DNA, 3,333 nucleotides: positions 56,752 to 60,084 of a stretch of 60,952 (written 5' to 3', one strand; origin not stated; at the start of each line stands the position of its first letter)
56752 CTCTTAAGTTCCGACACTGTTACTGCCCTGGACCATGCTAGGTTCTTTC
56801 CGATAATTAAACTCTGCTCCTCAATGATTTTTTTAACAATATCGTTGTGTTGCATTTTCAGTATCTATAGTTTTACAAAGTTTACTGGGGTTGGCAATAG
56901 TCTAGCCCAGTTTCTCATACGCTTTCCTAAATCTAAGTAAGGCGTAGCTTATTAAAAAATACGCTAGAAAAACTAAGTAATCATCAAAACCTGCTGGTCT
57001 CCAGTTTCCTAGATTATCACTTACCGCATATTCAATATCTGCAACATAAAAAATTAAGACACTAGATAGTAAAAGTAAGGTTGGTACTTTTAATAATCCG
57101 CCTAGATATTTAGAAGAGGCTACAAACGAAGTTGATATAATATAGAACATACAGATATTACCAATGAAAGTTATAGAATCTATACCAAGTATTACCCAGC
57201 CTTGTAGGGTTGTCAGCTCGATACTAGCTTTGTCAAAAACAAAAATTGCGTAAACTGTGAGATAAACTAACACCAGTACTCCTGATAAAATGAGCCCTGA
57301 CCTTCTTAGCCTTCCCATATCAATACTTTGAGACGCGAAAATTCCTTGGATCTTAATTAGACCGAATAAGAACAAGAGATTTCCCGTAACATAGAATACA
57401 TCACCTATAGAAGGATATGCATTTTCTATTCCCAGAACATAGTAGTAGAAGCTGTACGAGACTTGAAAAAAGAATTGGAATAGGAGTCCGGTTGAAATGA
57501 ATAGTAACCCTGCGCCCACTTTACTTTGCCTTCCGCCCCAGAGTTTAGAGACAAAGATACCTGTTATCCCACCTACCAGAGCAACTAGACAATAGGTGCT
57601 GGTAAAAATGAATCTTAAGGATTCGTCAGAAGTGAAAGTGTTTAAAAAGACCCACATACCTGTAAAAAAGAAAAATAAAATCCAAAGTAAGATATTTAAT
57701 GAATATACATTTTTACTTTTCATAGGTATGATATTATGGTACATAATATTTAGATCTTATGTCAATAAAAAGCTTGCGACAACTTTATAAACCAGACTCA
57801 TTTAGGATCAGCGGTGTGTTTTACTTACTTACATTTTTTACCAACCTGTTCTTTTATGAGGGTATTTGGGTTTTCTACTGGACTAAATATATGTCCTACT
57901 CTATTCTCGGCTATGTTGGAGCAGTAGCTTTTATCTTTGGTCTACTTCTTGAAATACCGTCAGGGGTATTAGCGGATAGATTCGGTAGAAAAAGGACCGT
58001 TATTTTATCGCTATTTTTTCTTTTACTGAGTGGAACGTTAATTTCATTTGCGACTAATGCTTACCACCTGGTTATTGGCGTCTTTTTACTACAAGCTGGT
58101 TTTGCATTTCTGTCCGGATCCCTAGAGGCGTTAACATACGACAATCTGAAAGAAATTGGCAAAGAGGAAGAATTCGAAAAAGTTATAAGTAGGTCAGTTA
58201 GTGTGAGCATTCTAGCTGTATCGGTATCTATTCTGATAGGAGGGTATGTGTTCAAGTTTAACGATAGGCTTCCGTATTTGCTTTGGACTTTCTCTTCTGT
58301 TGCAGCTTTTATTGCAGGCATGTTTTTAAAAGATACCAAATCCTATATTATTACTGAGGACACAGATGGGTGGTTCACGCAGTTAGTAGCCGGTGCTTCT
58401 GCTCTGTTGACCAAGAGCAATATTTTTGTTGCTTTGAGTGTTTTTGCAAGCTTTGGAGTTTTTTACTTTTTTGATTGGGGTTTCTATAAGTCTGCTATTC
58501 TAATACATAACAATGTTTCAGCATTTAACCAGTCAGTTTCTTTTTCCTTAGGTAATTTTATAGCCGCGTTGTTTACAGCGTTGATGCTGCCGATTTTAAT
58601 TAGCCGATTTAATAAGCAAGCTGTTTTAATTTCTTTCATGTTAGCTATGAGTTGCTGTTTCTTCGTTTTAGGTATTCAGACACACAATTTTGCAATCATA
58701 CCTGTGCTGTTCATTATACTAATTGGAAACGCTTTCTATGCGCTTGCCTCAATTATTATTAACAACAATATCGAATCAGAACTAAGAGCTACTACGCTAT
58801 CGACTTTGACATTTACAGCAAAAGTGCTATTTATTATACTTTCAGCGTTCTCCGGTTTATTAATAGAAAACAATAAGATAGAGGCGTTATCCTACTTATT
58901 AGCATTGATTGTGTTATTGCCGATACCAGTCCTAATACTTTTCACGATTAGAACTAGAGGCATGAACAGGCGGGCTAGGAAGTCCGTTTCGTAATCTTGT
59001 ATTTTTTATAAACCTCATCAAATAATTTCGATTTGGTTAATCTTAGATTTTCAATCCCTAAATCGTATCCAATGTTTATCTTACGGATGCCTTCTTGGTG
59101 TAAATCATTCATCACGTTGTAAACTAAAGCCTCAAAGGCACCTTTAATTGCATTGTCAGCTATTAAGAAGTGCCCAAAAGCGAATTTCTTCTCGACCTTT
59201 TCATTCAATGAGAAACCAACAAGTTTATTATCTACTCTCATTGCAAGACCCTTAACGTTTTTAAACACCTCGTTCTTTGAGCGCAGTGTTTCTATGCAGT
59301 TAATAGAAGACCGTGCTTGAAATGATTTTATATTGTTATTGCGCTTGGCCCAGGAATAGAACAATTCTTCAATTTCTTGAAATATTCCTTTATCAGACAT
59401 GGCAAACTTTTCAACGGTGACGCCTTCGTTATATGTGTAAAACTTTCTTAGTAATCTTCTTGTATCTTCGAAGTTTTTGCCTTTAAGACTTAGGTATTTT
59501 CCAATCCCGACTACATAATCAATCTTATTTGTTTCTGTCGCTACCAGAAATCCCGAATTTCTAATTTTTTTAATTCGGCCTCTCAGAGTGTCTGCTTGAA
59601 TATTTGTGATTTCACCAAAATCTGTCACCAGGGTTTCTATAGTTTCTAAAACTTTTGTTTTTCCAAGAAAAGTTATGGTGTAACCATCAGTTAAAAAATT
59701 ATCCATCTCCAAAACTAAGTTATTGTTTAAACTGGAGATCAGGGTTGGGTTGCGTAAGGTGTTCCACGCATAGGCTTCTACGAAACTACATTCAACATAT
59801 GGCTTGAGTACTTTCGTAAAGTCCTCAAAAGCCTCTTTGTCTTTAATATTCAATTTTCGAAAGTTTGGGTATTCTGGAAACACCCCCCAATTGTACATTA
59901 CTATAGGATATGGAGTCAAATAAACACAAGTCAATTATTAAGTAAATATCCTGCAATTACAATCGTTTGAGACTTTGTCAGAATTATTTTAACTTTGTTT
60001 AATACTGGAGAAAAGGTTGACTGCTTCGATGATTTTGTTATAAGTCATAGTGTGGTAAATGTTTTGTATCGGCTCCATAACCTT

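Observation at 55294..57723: Candidate three-part split sensory system: stand-alone membrane sensor, small adaptor and soluble PAS kinase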

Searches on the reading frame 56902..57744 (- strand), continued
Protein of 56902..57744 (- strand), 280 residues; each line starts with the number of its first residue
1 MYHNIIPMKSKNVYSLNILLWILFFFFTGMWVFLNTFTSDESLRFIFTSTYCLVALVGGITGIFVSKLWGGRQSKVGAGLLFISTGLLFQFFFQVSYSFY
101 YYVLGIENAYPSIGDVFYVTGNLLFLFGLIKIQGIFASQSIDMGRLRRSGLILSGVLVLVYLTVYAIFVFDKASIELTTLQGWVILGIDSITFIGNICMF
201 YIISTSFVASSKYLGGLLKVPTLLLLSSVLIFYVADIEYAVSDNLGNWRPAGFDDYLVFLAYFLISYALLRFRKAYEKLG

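Call 65: list_cluster_members(proteins=[P0008, P0011, P0007, P0016, P0023, P0024, P0038, P0085])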
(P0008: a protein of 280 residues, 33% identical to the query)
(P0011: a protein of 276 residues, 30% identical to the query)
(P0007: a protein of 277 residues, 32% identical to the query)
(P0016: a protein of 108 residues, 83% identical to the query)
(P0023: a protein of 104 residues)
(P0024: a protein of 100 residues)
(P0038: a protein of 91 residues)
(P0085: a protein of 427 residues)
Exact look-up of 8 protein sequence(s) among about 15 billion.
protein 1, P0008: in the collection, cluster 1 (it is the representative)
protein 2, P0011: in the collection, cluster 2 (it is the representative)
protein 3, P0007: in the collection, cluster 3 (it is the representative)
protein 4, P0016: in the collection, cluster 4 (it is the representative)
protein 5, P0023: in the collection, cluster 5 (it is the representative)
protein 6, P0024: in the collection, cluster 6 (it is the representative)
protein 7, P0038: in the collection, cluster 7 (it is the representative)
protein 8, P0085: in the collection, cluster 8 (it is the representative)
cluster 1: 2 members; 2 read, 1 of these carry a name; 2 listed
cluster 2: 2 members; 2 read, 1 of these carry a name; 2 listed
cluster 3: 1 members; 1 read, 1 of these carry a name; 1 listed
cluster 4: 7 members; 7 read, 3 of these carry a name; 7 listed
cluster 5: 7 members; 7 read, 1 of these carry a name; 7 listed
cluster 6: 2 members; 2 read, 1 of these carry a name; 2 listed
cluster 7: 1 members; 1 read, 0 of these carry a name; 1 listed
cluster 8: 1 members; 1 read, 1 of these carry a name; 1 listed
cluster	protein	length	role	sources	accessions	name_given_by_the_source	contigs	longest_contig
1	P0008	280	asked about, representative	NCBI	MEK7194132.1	MAG: hypothetical protein AAB660_00390 [Patescibacteria group bacterium]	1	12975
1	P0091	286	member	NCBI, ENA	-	-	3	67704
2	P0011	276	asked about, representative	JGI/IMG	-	hypothetical protein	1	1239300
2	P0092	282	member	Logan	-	-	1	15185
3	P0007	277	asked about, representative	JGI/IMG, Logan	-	hypothetical protein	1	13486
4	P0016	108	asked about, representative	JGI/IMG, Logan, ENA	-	hypothetical protein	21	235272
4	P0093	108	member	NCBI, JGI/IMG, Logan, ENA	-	hypothetical protein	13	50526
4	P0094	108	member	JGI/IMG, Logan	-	hypothetical protein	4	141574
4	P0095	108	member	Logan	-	-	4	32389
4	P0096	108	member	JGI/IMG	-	-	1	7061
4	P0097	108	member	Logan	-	-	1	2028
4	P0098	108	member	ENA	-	-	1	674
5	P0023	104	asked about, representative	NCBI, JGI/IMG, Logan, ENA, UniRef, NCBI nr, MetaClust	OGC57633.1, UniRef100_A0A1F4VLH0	hypothetical protein A3H26_02880 [candidate division WWE3 bacterium ... | Uncharacterized protein n=1 Tax=candidate division WWE3 bacterium ... | MAG: hypothetical protein A3H26_02880 [candidate division WWE3 bacterium ...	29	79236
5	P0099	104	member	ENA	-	-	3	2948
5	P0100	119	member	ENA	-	-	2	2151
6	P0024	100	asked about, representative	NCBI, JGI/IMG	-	-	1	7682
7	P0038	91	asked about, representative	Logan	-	-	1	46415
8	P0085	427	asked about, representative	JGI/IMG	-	hypothetical protein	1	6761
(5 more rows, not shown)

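Call 68: search_protein_families(library=pfam, proteins=[L014:913-2556:-, L030:2647-3903:+, L021:8663-9085:+], max_evalue=0.05)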
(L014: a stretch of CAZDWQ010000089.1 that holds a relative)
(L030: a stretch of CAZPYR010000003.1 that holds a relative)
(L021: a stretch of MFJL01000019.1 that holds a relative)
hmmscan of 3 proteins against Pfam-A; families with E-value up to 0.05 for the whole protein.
L014:913-2556:- (547 aa): 8 families
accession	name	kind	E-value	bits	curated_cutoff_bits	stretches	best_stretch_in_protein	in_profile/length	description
PF01978.25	TrmB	-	2.5e-07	30.9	25.6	1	13-80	1-67/68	Sugar-specific transcriptional regulator TrmB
PF25212.1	HVO_A0114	-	0.0016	18.6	27.6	1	18-71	20-73/84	HVO_A0114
PF08221.17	HTH_9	-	0.0076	16.8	23.4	1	25-64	18-57/62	RNA polymerase III subunit RPC82 helix-turn-helix domain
PF21984.2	DnaD_N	-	0.0098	16.5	27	1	17-73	13-74/101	DnaD N-terminal domain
PF13730.12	HTH_36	-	0.011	15.9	25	1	17-64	2-55/55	Helix-turn-helix domain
PF13412.12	HTH_24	-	0.021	14.8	21.9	1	19-64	2-47/48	Winged helix-turn-helix DNA-binding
PF16054.10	TMEM72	-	0.024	15.2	29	1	454-510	4-60/135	Transmembrane protein family 72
PF12802.13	MarR_2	-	0.025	15.2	27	0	16-69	1-55/61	MarR family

L030:2647-3903:+ (418 aa): 0 families

L021:8663-9085:+ (140 aa): 1 family
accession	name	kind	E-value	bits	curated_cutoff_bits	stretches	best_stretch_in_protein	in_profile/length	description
PF00072.30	Response_reg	-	3.7e-25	88.7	30.2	1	14-127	1-110/111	Response regulator receiver domain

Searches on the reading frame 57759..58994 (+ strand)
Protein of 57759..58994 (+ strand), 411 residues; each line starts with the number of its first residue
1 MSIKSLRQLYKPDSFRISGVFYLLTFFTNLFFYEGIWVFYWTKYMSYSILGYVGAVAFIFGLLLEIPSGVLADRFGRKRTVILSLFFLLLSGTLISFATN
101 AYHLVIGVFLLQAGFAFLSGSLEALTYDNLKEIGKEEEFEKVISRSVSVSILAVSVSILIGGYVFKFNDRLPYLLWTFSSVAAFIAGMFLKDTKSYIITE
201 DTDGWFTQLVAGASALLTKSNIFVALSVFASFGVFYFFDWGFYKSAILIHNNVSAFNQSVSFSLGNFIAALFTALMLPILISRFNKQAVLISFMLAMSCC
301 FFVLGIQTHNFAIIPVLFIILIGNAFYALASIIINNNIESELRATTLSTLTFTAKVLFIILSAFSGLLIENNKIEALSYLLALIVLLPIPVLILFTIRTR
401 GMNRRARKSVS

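Call 3: search_protein_families(library=pfam, proteins=[window:57759-58994:+], max_evalue=0.1)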
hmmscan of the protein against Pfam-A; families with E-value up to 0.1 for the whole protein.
window:57759-58994:+ (411 aa): 2 families
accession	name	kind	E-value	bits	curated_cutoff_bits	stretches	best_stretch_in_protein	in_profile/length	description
PF07690.21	MFS_1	-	9.7e-19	67.9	33.4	2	23-334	2-315/347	Major Facilitator Superfamily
PF05977.19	MFS_3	-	0.0074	15.2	27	1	62-326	59-321/524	Transmembrane secretion effector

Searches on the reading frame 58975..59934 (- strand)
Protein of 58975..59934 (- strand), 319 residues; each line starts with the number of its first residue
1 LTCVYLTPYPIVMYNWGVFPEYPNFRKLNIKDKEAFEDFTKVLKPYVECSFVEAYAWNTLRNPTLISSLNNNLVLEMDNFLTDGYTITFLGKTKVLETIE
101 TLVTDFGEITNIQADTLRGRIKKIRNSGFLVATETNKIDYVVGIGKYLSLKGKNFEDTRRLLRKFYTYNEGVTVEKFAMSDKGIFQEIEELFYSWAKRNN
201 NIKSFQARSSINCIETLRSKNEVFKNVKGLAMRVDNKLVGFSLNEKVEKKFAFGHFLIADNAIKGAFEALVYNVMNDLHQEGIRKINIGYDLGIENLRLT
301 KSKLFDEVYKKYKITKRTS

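Call 3: search_protein_families(library=pfam, proteins=[window:58975-59934:-], max_evalue=0.1)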
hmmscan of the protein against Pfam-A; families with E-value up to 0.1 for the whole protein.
window:58975-59934:- (319 aa): 1 family
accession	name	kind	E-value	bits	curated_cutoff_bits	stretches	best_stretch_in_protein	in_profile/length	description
PF09924.15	LPG_synthase_C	-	8.6e-13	48.4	27.5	1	131-290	93-273/298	Phosphatidylglycerol lysyltransferase, C-terminal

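Call 68: search_protein_families(library=pfam, proteins=[window:58975-59934:-], max_evalue=0.05)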
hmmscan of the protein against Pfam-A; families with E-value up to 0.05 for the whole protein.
window:58975-59934:- (319 aa): 1 family
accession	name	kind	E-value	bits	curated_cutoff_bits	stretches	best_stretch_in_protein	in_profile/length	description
PF09924.15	LPG_synthase_C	-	8.6e-13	48.4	27.5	1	131-290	93-273/298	Phosphatidylglycerol lysyltransferase, C-terminal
